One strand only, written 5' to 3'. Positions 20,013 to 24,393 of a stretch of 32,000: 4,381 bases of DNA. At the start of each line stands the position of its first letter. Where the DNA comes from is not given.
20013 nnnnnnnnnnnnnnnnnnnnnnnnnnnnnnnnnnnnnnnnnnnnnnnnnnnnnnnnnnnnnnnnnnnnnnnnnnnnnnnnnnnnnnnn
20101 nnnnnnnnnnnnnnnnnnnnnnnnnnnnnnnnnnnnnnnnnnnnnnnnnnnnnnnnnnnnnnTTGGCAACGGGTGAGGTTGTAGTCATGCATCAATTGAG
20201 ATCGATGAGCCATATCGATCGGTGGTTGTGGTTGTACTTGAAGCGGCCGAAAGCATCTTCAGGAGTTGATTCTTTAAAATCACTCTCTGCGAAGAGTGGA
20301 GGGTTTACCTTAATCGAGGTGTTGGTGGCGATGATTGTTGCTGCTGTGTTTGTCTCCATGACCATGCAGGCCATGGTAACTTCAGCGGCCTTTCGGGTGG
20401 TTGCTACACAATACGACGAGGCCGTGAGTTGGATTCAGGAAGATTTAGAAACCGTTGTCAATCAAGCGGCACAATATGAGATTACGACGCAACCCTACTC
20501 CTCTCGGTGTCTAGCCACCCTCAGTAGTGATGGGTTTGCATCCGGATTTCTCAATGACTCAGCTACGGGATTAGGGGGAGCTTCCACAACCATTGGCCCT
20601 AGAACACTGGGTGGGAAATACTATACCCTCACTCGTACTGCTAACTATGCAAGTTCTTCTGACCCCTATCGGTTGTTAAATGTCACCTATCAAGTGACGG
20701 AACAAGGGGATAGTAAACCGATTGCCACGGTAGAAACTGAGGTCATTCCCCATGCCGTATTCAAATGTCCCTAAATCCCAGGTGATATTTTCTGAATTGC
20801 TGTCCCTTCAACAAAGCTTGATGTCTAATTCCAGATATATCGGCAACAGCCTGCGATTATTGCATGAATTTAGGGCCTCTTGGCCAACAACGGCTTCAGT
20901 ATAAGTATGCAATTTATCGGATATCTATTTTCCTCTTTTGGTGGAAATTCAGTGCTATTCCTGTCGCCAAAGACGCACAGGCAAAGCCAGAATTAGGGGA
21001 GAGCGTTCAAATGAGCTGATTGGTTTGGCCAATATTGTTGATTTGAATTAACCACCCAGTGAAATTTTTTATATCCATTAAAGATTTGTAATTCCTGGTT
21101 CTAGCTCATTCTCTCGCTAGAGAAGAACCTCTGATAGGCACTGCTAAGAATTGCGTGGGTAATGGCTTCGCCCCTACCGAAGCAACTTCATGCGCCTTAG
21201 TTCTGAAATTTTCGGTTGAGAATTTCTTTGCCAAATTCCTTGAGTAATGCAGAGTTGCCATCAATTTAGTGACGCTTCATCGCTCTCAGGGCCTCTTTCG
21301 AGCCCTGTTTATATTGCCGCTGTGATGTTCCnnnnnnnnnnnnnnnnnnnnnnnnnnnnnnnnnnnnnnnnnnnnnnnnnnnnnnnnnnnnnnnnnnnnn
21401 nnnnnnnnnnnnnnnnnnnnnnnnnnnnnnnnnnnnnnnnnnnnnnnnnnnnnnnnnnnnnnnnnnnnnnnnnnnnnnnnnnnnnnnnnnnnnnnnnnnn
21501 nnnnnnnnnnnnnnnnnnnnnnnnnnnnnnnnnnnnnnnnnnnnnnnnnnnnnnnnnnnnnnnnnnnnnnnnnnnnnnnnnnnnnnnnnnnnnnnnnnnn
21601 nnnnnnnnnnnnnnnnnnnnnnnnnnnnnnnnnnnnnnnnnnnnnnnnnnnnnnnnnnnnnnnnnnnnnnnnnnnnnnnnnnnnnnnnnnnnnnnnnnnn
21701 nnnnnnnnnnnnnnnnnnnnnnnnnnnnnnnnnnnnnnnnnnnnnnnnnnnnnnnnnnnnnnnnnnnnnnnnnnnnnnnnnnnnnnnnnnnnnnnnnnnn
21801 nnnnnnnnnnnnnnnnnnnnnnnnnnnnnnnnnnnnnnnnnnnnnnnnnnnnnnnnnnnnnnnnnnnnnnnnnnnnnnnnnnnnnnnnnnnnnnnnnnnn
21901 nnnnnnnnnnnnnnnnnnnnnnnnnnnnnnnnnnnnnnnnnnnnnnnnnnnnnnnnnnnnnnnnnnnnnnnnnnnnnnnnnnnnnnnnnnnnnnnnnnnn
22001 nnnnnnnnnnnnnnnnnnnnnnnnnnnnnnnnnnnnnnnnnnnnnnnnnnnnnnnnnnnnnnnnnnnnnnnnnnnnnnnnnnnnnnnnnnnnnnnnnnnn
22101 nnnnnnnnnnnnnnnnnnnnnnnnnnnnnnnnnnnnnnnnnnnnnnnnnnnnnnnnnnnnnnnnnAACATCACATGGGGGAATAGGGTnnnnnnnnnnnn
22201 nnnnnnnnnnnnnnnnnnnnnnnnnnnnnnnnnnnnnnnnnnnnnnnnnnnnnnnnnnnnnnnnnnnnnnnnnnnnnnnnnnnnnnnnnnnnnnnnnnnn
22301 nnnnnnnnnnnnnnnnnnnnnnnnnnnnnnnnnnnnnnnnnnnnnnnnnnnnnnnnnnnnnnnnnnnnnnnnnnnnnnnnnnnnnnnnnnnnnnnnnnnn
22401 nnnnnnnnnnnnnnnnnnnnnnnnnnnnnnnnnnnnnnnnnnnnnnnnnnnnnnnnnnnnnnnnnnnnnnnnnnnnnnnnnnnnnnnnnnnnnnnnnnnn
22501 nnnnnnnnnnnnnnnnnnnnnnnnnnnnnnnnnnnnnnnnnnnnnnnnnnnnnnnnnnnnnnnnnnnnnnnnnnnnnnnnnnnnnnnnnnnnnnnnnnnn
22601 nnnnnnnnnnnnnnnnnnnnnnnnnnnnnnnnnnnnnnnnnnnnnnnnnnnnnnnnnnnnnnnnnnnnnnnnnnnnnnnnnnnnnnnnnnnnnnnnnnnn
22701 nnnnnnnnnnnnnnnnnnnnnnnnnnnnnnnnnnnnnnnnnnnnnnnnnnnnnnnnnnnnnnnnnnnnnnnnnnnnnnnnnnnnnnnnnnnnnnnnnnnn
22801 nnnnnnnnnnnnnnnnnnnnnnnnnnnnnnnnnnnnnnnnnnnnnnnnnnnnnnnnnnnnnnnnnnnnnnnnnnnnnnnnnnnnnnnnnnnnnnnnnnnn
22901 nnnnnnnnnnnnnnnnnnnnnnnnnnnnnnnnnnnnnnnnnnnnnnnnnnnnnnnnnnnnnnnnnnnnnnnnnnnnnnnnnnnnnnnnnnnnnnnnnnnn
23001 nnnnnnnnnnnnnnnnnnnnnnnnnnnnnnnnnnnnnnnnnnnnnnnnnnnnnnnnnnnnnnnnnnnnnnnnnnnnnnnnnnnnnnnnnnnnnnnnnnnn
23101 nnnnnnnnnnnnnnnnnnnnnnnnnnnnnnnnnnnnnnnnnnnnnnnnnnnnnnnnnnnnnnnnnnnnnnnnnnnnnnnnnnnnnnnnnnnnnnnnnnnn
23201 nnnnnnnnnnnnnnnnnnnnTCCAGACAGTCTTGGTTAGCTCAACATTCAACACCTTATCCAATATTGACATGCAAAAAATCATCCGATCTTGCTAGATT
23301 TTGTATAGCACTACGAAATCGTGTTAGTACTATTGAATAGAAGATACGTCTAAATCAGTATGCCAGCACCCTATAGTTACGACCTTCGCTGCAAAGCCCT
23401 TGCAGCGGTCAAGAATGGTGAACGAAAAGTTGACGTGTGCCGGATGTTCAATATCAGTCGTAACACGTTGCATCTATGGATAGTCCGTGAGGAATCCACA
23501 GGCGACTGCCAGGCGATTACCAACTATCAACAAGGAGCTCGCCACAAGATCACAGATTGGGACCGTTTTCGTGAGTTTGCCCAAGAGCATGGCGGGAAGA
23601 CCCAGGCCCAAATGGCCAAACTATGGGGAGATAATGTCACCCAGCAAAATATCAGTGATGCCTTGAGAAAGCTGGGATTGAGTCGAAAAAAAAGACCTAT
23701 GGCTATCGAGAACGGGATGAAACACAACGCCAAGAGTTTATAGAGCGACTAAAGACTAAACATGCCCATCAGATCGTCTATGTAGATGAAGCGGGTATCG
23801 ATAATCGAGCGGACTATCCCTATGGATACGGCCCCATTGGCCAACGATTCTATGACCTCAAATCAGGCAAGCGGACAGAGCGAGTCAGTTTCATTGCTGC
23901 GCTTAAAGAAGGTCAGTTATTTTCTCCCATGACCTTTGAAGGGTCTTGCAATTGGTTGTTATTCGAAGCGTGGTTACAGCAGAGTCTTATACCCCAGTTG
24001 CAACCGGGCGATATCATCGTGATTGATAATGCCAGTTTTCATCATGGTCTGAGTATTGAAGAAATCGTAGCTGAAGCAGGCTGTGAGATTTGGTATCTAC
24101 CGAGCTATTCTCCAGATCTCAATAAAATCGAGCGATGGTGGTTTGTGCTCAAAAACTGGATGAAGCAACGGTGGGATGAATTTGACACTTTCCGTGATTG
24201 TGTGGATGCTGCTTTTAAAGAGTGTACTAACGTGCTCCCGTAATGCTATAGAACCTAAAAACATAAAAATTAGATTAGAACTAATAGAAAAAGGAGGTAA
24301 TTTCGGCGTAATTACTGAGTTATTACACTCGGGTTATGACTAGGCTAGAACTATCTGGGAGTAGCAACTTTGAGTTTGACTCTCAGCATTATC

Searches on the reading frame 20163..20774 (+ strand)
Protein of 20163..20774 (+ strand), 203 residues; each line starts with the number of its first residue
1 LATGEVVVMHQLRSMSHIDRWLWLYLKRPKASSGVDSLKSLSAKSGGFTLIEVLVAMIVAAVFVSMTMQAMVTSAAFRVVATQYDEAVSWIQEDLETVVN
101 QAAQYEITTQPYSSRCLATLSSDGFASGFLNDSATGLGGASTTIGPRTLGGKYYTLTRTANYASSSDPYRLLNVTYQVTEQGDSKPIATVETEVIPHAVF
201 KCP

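Call 35: search_protein_families(library=pfam, proteins=[window:20163-20774:+], max_evalue=0.001)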
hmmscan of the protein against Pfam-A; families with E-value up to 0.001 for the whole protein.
window:20163-20774:+ (203 aa): 1 family
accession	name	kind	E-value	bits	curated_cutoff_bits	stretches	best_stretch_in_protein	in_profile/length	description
PF07963.17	N_methyl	-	1.6e-06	27.9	21.2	1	44-67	3-26/27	Prokaryotic N-terminal methylation motif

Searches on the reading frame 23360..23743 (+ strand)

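Call 36: search_protein_families(library=pfam, proteins=[window:23360-23743:+], max_evalue=0.001)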
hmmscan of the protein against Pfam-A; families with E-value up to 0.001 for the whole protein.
window:23360-23743:+ (127 aa): 4 families
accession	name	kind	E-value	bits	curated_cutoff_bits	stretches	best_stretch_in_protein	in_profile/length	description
PF01710.22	HTH_Tnp_IS630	-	5.1e-11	43.1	21.3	1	5-124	3-113/119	Transposase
PF13384.12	HTH_23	-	3.7e-06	27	24.6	1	8-43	5-40/50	Homeodomain-like domain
PF13551.12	HTH_29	-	8.6e-05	23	28.1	0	10-48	1-40/64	Winged helix-turn helix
PF13518.12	HTH_28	-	0.00043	20.8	25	0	12-47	4-39/52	Helix-turn-helix domain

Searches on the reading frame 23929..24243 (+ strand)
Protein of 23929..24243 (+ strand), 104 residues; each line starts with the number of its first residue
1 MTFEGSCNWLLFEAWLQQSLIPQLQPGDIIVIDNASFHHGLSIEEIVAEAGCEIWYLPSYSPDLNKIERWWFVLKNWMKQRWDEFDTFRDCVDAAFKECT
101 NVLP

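Call 36: search_protein_families(library=pfam, proteins=[window:23929-24243:+], max_evalue=0.001)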
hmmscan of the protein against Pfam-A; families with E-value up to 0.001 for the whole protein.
window:23929-24243:+ (104 aa): 1 family
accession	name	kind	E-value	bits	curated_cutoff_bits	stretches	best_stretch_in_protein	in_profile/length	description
PF13358.12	DDE_3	-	2.8e-27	95.8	28.6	1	1-88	53-145/146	DDE superfamily endonuclease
